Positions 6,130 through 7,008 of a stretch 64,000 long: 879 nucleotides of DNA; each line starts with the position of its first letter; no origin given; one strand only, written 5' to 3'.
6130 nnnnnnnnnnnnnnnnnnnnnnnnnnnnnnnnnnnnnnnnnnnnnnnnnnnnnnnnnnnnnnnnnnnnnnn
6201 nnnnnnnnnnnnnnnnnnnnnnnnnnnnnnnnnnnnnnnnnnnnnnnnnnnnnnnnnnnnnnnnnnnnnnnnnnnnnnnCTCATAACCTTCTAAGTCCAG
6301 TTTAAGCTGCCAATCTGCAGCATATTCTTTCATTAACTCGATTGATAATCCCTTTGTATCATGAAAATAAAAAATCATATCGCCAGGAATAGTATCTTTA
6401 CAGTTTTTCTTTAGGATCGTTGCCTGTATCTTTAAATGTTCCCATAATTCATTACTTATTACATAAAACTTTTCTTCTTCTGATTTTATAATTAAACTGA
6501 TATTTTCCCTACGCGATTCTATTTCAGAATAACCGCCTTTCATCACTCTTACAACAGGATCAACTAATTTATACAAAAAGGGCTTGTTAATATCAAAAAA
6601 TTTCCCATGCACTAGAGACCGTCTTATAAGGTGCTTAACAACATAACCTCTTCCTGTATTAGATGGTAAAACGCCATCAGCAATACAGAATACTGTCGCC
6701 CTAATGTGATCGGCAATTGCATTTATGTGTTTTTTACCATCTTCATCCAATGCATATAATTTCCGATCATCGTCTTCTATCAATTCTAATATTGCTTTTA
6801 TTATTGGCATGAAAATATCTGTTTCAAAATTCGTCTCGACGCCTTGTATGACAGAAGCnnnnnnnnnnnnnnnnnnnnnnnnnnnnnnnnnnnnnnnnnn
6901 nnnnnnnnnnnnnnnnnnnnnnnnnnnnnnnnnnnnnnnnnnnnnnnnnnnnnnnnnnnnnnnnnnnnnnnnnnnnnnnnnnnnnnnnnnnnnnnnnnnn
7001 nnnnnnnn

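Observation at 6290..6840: AT-rich mosaic block inside alaS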

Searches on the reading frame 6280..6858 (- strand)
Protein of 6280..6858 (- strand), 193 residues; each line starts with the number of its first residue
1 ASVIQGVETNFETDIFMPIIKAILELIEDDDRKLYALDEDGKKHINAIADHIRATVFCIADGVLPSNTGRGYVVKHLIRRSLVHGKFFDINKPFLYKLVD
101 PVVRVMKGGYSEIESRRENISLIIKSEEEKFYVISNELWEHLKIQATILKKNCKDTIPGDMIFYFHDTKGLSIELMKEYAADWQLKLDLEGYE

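Call 10: find_homologous_proteins(query=window:6280-6858:-, max_evalue=1e-10)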
Query window:6280-6858:- (193 aa): 7 proteins with E <= 1e-10 among 63 candidates.
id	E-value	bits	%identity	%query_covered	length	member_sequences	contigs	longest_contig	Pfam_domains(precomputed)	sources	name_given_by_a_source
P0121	4.0e-31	127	41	99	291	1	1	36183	PF01411.25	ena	-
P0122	2.4e-28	118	51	68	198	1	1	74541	PF01411.25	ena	-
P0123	5.0e-28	117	46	79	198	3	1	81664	PF01411.25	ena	-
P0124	1.2e-27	115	37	100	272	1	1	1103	PF01411.25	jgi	-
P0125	5.4e-25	107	40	77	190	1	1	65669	PF01411.25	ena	-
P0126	2.7e-18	85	54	44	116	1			PF01411.25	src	-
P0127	2.7e-14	72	54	44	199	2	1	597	PF01411.25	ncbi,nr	ncbi:MAG: alanine--tRNA ligase, partial [Fusobacterium periodonticum]|nr:alanine--tRNA ligase [Fusob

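Call 22: search_protein_representatives(protein=window:6280-6858:-)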
Query: 193 residues. Proteins with E-value up to 0.001 (for the whole library): 6358; up to 1e-10: 3250; up to 1e-30: 41. The best 150 are listed.
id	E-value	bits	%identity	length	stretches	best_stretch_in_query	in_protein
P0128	4.3e-39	150.9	48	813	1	1-192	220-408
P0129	1.7e-38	149.0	45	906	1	1-192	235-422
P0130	5.2e-38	147.4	49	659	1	1-192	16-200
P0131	1.3e-36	142.9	42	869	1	2-193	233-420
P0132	4.1e-36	141.2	45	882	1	2-190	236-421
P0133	1.5e-35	139.4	46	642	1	2-193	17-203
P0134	3.7e-35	138.1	46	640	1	1-192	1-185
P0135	1.3e-34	136.3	45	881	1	2-193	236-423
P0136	2.7e-34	135.3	41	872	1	2-193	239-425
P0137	5.2e-34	134.4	44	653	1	1-193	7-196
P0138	5.4e-34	134.3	42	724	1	1-189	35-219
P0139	1.3e-33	133.1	44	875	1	1-192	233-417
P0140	1.9e-33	132.6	45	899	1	2-193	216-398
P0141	3.0e-33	131.9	42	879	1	2-193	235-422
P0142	5.9e-33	130.9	41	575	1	2-192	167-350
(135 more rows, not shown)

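Call 28: find_related_loci(query=window:6292-6846:-, collection=metagenome_contigs, flank=3500)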
Query window:6292-6846:- (185 aa) in metagenome_contigs; peptide patterns used: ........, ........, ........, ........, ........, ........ (x = any residue, [..] = any of these).
121 stretches matched a pattern; 37 encode a relative of the query (tblastn E <= 1e-3); 37 distinct loci.
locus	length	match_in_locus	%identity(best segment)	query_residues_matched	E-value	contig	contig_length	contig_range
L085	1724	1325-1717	82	1-131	4e-70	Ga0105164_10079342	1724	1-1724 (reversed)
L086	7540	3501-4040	42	1-184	6e-40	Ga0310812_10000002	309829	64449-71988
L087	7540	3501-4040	42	1-184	2e-39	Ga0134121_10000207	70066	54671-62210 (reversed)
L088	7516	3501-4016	42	1-173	1e-31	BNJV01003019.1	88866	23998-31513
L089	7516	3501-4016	42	1-173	9e-32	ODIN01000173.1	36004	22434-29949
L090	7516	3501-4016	42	1-173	2e-31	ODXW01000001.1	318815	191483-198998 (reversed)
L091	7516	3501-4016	42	1-173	2e-31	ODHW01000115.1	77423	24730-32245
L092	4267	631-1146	42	1-173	2e-31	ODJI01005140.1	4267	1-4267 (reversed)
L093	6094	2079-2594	42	1-173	2e-31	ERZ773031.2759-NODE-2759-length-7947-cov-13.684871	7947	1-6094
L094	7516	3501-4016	42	1-173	2e-31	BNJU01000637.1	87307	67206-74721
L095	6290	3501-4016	41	1-173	2e-31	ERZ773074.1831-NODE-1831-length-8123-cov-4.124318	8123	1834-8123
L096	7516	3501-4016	42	1-173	2e-31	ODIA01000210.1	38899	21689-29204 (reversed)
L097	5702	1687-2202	41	1-173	4e-31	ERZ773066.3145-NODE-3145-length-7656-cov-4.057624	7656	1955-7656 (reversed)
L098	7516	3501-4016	41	1-173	5e-31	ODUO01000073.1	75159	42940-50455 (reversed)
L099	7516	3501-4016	41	1-173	4e-31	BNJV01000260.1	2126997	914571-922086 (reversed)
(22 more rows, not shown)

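Call 31: find_related_loci(query=window:6292-6846:-, collection=viral_contigs, flank=3500)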
Query window:6292-6846:- (185 aa) in viral_contigs; peptide patterns used: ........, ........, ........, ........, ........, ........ (x = any residue, [..] = any of these).
5 stretches matched a pattern, but none encodes a relative of the query by tblastn (E <= 1e-3).

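Call 32: search_dna_similar(query=window:6292-6846:-, collection=phages, mode=protein, max_rows=10)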
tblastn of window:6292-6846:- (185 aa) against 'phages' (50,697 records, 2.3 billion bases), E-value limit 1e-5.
Records with a match: 27; places in all: 27; records where one place covers at least 80% of the query: 25.
Best place of each record, by identity: <60% 27.
By first word of the organism name: Bacteriophage 14; Listeria 5; Enterococcus 2; Acinetobacter 2; Salmonella 2; Staphylococcus 1; Escherichia 1.
By host as written in the record: - 17; Listeria monocytogenes 5; Enterococcus faecalis 1; Staphylococcus aureus 1; Salmonella enterica subsp. enterica serovar Kentucky 1; Homo sapiens 1; Escherichia coli O157:H7 ATCC 43895 1.
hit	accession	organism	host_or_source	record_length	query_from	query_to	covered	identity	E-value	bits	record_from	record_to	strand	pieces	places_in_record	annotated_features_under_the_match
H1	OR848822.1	Listeria phage LM 4-14-1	Listeria monocytogenes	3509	1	184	99%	42.6%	2e-33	130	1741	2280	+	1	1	record has no annotation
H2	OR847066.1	Listeria phage LM 4-11-1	Listeria monocytogenes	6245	1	184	99%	42.6%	3e-33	130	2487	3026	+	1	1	record has no annotation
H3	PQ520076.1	Enterococcus phage IME_EF3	-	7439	1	184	99%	42.4%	2e-35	136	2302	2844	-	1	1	record has no annotation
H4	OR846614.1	Enterococcus phage Efs 1-1-1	Enterococcus faecalis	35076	1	184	99%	42.4%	2e-35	136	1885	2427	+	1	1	record has no annotation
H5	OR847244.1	Listeria phage LM 4-11-1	Listeria monocytogenes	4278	1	184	99%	42.4%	2e-34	133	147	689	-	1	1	record has no annotation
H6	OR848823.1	Listeria phage LM 4-14-1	Listeria monocytogenes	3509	1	184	99%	41.7%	3e-33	130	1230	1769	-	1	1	record has no annotation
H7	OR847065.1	Listeria phage LM 4-11-1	Listeria monocytogenes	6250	1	184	99%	41.7%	3e-33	130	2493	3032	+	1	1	record has no annotation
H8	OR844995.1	Staphylococcus phage SA 1306 Kay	Staphylococcus aureus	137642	1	185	100%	40.6%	2e-29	119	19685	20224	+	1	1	record has no annotation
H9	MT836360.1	Bacteriophage sp.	human fecal samples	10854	1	184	99%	35.9%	7e-23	100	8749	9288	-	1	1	record has no annotation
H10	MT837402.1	Bacteriophage sp.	human fecal samples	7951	1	174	94%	36.4%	1e-24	105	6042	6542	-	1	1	record has no annotation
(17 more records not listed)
